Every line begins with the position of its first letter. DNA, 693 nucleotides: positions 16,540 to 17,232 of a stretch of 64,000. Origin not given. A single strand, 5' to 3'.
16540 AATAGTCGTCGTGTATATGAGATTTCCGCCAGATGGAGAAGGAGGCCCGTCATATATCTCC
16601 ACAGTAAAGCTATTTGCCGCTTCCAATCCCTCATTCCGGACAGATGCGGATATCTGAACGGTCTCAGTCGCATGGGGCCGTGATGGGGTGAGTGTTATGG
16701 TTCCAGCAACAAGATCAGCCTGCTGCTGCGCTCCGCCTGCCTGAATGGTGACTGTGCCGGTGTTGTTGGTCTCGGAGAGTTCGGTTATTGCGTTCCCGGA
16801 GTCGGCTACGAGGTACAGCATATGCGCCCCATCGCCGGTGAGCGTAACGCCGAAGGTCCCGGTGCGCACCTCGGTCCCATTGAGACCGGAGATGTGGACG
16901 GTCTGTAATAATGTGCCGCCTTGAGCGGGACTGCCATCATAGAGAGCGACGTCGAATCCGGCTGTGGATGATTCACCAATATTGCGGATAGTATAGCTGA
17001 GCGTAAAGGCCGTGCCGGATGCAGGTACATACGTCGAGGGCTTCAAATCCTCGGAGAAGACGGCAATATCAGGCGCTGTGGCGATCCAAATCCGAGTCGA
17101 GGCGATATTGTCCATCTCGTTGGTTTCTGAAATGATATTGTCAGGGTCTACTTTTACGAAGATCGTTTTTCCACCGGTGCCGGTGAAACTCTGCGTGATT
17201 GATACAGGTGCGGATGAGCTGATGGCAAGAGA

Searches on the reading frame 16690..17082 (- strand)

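Call 68: search_protein_families(library=pfam, proteins=[window:16690-17082:-], max_evalue=0.01)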
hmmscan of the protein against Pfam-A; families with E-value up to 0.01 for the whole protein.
seq(131 aa): 1 family
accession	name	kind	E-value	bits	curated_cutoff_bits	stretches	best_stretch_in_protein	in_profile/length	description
PF07705.17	CARDB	-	9.5e-15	55.1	22.7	1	4-109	2-99/101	CARDB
